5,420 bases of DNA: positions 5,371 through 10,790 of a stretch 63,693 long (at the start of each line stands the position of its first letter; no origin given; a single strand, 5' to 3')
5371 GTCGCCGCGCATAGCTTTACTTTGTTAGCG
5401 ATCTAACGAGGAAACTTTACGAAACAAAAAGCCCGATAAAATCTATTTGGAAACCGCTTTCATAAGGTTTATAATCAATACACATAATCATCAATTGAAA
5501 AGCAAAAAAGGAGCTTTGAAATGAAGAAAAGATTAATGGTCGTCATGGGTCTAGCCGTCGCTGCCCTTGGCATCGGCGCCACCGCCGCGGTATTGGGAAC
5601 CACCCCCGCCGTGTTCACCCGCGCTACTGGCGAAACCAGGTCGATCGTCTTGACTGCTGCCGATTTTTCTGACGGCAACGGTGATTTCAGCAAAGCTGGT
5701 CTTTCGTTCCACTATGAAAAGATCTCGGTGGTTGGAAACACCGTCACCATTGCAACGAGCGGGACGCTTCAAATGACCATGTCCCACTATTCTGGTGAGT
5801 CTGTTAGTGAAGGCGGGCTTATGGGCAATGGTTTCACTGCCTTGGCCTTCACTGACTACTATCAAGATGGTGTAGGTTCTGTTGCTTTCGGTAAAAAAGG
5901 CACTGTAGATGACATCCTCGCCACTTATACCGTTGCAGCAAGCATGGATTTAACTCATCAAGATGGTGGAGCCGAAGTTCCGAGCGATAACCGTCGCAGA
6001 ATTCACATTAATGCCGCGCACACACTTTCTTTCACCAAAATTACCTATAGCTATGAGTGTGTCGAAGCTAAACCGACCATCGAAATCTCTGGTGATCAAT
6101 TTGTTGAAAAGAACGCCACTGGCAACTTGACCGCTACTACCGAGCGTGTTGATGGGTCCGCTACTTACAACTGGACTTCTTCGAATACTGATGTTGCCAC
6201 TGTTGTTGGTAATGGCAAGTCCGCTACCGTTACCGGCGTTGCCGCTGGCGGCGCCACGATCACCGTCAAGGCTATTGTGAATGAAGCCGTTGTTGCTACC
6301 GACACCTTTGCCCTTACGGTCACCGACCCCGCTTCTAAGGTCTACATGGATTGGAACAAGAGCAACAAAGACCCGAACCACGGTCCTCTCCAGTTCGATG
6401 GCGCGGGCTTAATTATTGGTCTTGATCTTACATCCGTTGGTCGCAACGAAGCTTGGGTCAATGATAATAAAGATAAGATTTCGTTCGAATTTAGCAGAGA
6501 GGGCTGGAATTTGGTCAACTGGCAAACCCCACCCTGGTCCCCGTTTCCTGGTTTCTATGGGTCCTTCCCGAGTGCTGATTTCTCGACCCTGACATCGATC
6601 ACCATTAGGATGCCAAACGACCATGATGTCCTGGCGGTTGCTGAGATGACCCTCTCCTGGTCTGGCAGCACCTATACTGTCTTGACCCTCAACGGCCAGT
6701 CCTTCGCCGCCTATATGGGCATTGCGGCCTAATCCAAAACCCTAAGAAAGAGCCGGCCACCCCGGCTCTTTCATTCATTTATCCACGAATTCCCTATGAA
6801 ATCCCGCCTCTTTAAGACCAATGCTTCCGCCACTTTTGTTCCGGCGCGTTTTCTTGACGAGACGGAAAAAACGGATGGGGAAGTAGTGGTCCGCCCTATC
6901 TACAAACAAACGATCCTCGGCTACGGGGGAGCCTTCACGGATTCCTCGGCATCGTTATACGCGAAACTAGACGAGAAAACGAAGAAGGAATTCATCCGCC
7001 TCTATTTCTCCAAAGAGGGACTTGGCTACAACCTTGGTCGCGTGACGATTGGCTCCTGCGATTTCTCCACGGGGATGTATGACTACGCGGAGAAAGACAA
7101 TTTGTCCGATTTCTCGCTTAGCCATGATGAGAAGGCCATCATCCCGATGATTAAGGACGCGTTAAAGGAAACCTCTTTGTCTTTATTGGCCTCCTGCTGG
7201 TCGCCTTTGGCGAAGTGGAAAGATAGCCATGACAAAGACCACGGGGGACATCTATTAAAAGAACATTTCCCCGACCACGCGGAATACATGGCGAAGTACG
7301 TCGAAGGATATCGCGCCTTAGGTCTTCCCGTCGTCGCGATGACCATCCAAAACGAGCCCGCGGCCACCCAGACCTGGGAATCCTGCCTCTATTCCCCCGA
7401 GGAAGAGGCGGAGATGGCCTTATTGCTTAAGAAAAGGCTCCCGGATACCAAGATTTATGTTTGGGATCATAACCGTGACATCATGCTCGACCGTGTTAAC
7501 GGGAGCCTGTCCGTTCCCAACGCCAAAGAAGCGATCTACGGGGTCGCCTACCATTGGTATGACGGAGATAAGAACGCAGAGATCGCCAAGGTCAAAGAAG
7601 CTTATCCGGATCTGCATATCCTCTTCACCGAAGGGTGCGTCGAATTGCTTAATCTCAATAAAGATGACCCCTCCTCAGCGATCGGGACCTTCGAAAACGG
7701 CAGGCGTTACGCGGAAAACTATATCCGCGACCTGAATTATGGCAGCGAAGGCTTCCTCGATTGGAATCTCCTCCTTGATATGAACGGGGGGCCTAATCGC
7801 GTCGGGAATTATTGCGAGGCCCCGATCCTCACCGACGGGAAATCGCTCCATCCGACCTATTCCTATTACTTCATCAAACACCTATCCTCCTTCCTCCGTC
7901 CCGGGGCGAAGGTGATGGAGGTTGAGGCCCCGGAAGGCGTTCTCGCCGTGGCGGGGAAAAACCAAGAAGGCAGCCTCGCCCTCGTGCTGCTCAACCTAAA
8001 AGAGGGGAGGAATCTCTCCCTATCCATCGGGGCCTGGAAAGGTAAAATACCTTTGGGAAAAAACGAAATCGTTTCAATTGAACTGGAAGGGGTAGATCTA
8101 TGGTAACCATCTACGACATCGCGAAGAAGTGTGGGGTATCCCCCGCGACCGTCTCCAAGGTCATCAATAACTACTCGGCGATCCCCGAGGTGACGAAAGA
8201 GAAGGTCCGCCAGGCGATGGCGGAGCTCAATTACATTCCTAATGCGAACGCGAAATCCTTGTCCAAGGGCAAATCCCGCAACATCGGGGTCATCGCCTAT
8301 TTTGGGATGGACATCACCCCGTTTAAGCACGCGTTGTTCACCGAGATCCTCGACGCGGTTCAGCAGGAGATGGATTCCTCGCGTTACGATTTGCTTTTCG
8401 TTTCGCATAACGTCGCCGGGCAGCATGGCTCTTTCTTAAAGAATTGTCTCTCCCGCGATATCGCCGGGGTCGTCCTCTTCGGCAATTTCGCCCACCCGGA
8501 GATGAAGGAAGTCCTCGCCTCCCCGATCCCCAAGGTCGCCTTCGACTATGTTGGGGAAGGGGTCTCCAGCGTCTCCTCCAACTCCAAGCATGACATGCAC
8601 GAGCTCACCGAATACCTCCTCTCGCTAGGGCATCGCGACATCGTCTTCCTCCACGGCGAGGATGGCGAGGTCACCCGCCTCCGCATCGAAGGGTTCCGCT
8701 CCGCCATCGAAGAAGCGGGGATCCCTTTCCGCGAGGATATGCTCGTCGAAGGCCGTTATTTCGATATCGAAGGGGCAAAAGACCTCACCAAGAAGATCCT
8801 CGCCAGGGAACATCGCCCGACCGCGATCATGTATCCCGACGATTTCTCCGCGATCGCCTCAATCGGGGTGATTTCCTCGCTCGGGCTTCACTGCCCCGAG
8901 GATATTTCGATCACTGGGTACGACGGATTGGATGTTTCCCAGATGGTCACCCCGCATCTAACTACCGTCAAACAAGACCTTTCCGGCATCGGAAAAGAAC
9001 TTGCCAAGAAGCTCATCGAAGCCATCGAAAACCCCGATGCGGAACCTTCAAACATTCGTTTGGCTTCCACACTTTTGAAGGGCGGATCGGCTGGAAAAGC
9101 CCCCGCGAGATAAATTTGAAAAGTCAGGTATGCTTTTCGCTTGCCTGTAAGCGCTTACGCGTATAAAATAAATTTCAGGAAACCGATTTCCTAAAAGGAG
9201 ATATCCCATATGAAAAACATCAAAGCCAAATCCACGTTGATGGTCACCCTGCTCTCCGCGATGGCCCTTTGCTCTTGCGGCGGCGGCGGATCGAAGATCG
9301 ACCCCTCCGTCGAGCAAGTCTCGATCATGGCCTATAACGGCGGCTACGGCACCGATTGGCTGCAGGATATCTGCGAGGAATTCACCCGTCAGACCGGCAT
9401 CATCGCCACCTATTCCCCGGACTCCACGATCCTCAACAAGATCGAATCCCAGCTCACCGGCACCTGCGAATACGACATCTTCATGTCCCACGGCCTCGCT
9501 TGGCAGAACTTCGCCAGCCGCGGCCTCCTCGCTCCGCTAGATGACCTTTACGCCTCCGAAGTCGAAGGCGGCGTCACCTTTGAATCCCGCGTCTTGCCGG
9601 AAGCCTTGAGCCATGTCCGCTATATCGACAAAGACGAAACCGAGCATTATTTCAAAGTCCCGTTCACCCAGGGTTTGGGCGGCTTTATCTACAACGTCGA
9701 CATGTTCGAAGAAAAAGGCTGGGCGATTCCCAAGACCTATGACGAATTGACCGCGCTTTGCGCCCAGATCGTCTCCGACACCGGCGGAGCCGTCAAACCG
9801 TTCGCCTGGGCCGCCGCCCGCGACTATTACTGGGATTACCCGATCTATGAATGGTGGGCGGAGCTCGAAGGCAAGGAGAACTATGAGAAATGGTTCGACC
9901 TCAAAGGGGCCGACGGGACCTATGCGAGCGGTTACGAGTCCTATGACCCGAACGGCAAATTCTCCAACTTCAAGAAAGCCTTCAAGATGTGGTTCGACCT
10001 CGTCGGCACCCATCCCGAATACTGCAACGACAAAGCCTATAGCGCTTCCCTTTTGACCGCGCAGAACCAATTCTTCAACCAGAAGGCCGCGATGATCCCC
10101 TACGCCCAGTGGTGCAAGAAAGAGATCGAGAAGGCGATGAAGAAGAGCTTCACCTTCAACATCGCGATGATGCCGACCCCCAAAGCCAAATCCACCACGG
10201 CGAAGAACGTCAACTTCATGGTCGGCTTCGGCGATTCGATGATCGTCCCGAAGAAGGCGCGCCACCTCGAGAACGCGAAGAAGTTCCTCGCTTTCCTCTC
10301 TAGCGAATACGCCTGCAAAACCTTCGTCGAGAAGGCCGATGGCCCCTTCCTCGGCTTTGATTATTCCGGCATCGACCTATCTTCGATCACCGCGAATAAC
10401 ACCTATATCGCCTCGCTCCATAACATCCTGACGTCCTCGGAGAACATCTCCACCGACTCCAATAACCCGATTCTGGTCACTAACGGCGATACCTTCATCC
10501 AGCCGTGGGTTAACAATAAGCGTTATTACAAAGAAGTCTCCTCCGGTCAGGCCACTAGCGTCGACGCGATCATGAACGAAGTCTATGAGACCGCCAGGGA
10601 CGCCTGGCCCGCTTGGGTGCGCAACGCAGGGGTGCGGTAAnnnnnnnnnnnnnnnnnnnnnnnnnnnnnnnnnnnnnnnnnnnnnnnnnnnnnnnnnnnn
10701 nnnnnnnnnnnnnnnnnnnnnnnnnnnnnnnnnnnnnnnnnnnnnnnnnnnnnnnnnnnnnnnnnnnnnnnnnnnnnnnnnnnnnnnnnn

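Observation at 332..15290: Three paralogous GLUG-like beta-helix lipoproteins embedded in a glycan locus may be surface glycan-binding proteins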

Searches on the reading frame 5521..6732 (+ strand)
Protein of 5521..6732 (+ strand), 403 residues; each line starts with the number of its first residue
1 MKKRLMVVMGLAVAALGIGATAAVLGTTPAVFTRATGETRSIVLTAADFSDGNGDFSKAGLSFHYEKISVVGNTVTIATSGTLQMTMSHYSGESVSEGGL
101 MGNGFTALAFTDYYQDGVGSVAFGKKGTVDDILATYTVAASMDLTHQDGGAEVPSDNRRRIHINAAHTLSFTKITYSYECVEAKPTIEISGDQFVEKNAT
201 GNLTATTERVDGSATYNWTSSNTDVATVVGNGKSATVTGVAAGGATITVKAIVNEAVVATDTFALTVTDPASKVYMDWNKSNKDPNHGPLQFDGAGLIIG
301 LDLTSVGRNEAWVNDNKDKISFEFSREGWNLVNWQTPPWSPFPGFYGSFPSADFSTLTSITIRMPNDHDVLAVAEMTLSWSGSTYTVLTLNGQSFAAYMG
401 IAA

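Call 7: search_protein_families(library=pfam, proteins=[window:5521-6732:+], max_evalue=0.001)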
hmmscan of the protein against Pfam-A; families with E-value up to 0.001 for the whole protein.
window:5521-6732:+ (403 aa): 1 family
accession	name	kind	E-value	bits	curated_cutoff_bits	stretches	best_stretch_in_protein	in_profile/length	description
PF02368.24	Big_2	-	2.9e-05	24.4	22.8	1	195-250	14-67/79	Bacterial Ig-like domain (group 2)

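Call 39: search_protein_families(library=ncbifam, proteins=[window:5521-6732:+], max_evalue=0.1)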
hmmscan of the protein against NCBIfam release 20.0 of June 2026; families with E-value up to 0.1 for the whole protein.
window:5521-6732:+ (403 aa): 0 families

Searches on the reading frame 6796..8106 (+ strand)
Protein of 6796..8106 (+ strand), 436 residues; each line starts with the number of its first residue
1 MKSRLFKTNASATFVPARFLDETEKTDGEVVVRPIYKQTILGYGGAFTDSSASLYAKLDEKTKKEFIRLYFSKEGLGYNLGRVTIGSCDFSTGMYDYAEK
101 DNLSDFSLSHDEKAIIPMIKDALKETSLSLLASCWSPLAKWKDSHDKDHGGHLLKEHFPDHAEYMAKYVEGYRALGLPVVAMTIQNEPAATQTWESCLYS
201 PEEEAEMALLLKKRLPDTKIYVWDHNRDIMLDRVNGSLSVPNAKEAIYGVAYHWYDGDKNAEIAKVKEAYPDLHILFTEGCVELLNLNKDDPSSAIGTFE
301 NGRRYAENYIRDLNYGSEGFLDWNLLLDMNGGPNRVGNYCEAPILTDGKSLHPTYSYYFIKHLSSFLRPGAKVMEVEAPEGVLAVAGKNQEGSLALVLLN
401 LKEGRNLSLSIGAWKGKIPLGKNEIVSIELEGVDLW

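Call 7: search_protein_families(library=pfam, proteins=[window:6796-8106:+], max_evalue=0.001)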
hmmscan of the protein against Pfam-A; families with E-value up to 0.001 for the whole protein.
window:6796-8106:+ (436 aa): 1 family
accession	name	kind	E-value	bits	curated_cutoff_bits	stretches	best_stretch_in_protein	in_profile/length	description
PF02055.22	Glyco_hydro_30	-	8.5e-46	157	23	1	40-367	1-348/348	Glycosyl hydrolase family 30 TIM-barrel domain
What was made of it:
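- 6796..8106 (+): GH30 glycosidase without a signal peptide, so presumed cytoplasmic. Pfam E 8.5e-46 (call 7).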

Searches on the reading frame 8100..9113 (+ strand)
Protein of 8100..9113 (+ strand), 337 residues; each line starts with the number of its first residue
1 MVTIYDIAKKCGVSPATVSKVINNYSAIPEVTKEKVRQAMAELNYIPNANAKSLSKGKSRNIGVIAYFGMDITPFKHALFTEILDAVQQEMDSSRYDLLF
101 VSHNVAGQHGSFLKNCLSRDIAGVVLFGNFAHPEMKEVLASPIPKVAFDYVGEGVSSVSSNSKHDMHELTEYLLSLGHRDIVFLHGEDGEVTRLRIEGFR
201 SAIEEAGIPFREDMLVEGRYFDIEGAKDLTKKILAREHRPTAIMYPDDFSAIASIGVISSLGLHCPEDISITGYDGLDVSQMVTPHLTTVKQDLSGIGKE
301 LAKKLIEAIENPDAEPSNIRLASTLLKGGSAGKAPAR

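Call 7: search_protein_families(library=pfam, proteins=[window:8100-9113:+], max_evalue=0.001)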
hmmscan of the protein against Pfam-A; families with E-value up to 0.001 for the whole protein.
window:8100-9113:+ (337 aa): 4 families
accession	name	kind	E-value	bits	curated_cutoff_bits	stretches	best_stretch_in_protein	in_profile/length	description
PF13377.12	Peripla_BP_3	-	1.2e-28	100.7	26.5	1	171-330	2-166/167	Periplasmic binding protein-like domain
PF00356.27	LacI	-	9.8e-19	67.3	27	1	3-48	1-46/46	Bacterial regulatory proteins, lacI family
PF00532.27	Peripla_BP_1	-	1.3e-18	67.9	22.2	1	74-322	14-274/281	Periplasmic binding proteins and sugar binding domain of LacI family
PF01381.28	HTH_3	-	0.00087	19.7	23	0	3-28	11-36/55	Helix-turn-helix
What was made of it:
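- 8100..9113 (+): LacI-family regulator. Call 7.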

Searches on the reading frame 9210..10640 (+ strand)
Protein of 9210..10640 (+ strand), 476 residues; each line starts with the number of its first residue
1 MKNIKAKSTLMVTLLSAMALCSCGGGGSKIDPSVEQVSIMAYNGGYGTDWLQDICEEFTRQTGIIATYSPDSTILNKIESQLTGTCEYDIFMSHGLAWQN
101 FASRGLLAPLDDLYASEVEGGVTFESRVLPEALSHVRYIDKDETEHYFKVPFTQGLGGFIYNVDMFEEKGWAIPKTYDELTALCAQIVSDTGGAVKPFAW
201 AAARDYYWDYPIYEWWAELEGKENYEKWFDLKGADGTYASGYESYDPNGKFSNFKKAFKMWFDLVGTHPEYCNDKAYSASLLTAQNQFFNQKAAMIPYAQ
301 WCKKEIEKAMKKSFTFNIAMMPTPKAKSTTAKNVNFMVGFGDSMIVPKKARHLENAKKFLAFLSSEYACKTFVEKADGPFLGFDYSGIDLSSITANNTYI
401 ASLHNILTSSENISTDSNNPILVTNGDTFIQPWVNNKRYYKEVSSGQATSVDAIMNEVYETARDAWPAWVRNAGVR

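Call 7: search_protein_families(library=pfam, proteins=[window:9210-10640:+], max_evalue=0.001)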
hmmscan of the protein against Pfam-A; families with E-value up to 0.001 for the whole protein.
window:9210-10640:+ (476 aa): 2 families
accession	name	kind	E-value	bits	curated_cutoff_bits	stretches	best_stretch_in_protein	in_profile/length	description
PF01547.30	SBP_bac_1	-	1.8e-22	81.2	26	1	46-366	3-303/307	Bacterial extracellular solute-binding protein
PF13531.11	SBP_bac_11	-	3.5e-05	24.1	25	0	344-373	193-222/227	Bacterial extracellular solute-binding protein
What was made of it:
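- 9210..10640 (+): ABC solute-binding lipoprotein. Pfam SBP_bac_1 (call 7).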
